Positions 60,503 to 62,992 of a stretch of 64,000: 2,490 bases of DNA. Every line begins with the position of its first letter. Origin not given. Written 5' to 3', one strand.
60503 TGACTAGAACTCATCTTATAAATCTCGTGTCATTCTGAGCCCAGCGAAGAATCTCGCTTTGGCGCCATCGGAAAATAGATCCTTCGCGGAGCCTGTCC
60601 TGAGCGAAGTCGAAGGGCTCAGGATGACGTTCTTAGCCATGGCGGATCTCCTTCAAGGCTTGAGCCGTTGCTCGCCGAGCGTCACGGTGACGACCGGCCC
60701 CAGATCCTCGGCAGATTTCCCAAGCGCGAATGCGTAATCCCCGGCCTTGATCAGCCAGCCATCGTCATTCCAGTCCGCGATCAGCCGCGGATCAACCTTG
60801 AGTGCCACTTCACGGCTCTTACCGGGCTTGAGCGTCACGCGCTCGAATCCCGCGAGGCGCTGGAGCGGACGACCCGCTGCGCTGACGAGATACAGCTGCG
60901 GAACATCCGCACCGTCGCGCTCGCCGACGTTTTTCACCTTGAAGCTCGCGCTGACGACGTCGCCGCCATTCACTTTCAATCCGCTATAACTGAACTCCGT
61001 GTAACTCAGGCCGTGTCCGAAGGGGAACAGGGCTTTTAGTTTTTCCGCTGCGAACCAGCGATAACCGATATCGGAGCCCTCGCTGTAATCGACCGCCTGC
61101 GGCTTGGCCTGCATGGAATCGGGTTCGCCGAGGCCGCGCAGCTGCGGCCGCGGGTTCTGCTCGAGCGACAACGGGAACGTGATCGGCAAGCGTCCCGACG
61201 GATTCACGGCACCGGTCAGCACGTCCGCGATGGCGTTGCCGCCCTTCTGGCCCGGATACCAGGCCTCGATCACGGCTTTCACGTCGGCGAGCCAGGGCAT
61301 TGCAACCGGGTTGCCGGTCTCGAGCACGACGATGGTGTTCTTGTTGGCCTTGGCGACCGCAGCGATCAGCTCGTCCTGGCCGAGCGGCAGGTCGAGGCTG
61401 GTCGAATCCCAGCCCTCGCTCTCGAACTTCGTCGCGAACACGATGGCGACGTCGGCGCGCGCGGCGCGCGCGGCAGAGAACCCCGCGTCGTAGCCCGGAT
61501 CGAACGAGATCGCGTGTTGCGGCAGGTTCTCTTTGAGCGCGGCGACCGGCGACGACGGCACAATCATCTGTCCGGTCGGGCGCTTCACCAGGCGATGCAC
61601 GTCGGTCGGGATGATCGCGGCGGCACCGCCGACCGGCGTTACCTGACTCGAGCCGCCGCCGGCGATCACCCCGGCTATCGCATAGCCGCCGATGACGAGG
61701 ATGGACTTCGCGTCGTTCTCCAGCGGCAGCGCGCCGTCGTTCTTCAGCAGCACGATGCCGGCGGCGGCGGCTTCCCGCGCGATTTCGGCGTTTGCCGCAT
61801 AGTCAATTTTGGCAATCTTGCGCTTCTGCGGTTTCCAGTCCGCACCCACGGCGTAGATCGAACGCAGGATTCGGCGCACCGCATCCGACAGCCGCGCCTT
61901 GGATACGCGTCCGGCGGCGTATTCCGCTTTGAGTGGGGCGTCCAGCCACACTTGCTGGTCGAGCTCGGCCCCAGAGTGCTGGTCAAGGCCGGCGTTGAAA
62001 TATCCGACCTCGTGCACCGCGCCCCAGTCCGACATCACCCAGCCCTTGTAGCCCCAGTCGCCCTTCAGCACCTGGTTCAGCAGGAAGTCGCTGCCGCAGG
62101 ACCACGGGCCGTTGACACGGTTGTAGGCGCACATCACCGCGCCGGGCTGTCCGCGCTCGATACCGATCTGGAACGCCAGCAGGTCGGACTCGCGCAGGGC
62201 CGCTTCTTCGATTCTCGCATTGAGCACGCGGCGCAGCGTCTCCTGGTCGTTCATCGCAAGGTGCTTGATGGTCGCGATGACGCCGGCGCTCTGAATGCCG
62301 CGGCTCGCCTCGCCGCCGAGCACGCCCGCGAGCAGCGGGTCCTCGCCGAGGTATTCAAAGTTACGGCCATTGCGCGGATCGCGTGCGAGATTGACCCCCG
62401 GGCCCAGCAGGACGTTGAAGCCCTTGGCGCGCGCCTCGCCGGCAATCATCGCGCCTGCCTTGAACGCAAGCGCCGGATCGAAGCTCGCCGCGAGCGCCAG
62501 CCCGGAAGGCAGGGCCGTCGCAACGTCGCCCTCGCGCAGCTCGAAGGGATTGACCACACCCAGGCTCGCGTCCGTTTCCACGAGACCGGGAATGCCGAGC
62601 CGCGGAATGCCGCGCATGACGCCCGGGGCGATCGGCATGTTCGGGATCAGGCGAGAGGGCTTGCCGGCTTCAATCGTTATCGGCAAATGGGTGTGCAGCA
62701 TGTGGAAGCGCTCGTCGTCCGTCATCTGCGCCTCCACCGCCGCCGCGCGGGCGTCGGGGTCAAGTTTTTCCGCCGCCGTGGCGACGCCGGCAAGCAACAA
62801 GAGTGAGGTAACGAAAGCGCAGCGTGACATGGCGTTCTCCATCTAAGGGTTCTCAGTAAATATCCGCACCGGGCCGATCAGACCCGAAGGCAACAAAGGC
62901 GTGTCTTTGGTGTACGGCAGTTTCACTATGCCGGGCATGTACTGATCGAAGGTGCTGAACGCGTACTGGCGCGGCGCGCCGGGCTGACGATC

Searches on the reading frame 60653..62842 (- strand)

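Call 40: search_protein_families(library=pfam, proteins=[window:60653-62842:-], max_evalue=0.00001)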
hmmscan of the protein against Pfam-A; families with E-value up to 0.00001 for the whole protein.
window:60653-62842:- (729 aa): 3 families
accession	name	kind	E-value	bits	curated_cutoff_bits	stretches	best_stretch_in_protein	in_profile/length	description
PF01915.27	Glyco_hydro_3_C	-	1.4e-56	192.1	31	1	363-614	1-200/200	Glycosyl hydrolase family 3 C-terminal domain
PF00933.27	Glyco_hydro_3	-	3.7e-33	115.8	27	1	81-327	60-315/316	Glycosyl hydrolase family 3 N terminal domain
PF14310.12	Fn3-like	-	1.8e-14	54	25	1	647-711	2-71/71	Fibronectin type III-like domain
